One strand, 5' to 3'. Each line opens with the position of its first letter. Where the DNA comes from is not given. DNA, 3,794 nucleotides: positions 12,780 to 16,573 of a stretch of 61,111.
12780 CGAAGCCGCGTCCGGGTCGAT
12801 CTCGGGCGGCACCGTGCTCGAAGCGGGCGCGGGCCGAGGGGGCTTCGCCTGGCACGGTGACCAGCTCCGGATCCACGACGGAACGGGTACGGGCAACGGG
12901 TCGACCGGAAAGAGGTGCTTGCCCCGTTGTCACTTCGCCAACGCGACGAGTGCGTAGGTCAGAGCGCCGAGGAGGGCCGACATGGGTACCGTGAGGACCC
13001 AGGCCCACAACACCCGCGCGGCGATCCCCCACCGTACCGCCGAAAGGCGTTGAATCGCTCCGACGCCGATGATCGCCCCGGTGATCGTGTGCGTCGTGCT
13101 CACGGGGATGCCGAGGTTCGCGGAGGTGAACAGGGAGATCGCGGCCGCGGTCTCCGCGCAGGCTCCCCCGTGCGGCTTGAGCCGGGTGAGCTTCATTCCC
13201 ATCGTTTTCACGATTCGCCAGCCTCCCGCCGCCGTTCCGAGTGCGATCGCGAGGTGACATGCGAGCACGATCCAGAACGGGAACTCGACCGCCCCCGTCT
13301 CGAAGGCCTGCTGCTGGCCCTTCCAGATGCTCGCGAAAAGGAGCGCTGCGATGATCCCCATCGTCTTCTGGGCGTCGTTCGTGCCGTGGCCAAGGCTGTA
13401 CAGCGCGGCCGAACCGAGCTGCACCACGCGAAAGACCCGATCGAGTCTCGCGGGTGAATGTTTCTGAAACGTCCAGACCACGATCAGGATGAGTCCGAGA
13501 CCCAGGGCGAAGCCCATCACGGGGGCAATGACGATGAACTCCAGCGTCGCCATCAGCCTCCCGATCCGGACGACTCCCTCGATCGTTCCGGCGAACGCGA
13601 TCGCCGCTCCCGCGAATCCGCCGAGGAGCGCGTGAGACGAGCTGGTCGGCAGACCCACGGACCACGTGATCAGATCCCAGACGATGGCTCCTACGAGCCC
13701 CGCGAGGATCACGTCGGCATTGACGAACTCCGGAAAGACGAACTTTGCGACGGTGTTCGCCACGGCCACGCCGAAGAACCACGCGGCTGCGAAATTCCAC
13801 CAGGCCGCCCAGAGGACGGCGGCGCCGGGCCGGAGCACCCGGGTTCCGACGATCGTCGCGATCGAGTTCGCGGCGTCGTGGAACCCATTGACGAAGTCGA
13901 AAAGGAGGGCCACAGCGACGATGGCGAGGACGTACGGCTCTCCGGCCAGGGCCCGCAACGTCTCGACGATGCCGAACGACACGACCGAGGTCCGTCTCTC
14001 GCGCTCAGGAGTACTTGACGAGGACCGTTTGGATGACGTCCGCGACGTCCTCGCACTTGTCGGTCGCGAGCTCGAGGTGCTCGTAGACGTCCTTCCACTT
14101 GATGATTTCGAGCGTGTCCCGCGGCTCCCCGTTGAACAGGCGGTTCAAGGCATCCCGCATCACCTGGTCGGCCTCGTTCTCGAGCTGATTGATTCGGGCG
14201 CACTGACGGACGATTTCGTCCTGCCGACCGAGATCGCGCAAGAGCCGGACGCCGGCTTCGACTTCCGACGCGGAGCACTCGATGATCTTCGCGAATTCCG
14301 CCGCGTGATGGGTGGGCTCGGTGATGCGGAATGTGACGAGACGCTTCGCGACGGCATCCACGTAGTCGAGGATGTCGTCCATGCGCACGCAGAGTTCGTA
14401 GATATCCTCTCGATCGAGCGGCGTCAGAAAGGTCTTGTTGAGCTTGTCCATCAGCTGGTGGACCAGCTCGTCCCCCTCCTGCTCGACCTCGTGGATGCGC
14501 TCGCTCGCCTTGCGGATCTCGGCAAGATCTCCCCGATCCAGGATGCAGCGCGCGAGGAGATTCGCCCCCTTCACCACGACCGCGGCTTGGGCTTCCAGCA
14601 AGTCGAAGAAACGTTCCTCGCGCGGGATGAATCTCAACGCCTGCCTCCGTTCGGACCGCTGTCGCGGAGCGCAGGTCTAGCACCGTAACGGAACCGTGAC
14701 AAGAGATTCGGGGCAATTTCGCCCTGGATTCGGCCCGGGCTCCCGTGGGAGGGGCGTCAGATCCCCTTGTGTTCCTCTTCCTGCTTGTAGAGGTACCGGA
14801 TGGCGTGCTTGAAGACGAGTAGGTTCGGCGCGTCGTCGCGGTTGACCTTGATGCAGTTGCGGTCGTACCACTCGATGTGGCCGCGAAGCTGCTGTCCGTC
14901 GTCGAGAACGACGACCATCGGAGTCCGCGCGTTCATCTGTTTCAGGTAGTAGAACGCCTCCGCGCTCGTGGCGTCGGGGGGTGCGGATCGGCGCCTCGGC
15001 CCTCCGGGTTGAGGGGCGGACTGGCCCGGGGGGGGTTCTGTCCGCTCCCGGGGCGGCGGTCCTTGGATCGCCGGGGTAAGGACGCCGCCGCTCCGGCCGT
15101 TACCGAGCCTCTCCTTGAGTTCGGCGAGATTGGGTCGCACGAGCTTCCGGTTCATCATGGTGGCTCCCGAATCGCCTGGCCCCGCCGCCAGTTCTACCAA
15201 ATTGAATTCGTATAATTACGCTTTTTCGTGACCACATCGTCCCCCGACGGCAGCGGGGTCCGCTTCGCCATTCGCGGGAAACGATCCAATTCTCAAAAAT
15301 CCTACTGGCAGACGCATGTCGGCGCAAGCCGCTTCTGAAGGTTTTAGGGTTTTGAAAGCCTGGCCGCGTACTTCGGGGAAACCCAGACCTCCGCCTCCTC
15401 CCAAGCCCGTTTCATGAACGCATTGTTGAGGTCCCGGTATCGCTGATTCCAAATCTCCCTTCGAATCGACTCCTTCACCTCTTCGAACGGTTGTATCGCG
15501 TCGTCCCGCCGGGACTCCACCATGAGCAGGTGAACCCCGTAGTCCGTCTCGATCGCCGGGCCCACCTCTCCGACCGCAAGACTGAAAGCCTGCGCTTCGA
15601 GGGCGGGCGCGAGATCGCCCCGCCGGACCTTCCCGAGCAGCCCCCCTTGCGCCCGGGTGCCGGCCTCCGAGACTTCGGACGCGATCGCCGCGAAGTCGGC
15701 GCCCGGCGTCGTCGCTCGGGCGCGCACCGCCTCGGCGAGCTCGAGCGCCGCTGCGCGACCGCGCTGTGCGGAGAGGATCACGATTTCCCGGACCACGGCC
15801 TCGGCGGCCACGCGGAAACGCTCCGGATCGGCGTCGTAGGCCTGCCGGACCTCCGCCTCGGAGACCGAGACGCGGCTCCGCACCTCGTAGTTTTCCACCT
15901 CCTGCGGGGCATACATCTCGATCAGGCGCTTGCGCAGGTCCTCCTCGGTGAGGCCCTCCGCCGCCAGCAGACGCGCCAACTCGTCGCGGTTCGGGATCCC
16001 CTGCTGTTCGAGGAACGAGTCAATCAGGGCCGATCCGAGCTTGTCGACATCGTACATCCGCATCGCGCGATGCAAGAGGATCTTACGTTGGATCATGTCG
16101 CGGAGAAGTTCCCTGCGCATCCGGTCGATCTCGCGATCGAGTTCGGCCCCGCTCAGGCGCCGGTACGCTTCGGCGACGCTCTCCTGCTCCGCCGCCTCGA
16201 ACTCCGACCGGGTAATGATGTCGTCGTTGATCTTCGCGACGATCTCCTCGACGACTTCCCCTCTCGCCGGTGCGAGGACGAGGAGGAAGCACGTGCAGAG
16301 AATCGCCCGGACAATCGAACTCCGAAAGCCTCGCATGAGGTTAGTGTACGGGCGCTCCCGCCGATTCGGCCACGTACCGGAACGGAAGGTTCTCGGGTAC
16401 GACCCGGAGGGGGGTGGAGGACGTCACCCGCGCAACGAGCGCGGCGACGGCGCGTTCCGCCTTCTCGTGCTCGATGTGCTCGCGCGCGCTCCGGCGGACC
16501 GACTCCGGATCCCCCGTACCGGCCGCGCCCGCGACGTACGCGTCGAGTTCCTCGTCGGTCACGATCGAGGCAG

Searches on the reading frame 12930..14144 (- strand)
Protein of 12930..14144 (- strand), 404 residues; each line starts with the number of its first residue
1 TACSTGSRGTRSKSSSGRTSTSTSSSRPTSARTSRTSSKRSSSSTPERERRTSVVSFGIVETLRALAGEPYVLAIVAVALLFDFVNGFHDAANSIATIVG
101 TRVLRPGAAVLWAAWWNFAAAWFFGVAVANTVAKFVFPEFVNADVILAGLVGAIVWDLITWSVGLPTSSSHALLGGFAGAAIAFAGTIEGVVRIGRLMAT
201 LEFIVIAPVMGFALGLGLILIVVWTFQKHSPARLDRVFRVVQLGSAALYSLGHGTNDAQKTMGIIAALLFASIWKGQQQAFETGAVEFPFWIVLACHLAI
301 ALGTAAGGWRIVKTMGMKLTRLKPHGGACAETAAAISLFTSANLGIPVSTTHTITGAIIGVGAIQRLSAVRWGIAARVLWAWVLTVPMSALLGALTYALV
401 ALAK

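Call 25: search_protein_families(library=pfam, proteins=[window:12930-14144:-], max_evalue=0.001)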
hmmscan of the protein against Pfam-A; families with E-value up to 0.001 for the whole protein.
window:12930-14144:- (404 aa): 1 family
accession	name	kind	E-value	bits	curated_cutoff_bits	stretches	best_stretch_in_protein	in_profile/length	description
PF01384.25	PHO4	-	6.2e-86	288.9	33.7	1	86-393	1-350/350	Phosphate transporter family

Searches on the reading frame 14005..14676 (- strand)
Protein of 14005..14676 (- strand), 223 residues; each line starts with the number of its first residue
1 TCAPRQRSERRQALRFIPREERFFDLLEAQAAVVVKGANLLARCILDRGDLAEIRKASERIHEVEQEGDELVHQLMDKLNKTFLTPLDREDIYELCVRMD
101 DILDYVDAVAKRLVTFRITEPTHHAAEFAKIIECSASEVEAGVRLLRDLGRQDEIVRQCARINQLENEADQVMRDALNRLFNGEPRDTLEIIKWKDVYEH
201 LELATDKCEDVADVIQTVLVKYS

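Call 25: search_protein_families(library=pfam, proteins=[window:14005-14676:-], max_evalue=0.001)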
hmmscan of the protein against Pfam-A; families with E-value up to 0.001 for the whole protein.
window:14005-14676:- (223 aa): 1 family
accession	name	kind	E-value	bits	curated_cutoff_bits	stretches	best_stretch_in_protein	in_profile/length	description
PF01865.21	PhoU_div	-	5.3e-26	91.7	24.4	1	18-220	8-213/214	Protein of unknown function DUF47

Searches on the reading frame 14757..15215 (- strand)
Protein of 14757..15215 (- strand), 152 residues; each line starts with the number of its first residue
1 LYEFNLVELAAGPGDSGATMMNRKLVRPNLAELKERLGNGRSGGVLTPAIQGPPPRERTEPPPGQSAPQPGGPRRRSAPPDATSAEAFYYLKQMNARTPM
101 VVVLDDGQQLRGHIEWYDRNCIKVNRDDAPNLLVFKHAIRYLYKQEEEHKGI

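Call 60: search_protein_families(library=pfam, proteins=[window:14757-15215:-], max_evalue=0.001)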
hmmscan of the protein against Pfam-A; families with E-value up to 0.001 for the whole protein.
window:14757-15215:- (152 aa): 2 families
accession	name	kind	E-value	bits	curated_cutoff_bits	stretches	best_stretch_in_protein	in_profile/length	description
PF17209.9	Hfq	-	1.9e-08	34.2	27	1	95-145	11-60/64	Hfq protein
PF21979.2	Hfq_1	-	9e-08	32.6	27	1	98-142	15-59/61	Hfq related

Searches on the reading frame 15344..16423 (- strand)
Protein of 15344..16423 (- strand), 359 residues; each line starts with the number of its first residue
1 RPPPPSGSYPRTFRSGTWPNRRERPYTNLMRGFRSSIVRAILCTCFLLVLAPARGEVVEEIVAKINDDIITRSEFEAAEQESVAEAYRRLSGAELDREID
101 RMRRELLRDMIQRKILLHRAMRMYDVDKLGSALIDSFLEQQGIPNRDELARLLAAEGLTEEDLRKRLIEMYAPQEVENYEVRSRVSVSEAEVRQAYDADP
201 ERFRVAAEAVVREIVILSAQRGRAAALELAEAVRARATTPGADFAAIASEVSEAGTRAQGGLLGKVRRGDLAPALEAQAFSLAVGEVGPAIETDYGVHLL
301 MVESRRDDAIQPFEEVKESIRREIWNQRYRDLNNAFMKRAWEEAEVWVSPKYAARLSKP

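Call 25: search_protein_families(library=pfam, proteins=[window:15344-16423:-], max_evalue=0.001)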
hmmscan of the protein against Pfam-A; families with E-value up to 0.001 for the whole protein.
window:15344-16423:- (359 aa): 5 families
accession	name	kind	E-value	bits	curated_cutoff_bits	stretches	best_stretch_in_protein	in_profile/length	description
PF13145.12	Rotamase_2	-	8.2e-16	59.4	27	1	187-318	1-121/121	PPIC-type PPIASE domain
PF00639.27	Rotamase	-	2.8e-15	57.5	21.7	1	219-303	11-96/97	PPIC-type PPIASE domain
PF13616.12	Rotamase_3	-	1e-12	49.1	22.5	1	208-303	15-113/116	PPIC-type PPIASE domain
PF13624.11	SurA_N_3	-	9.7e-08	32.4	27.2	1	57-172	36-157/162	SurA-like N-terminal domain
PF13623.11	SurA_N_2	-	3.2e-05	24.3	28.5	1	58-122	39-105/145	SurA-like N-terminal domain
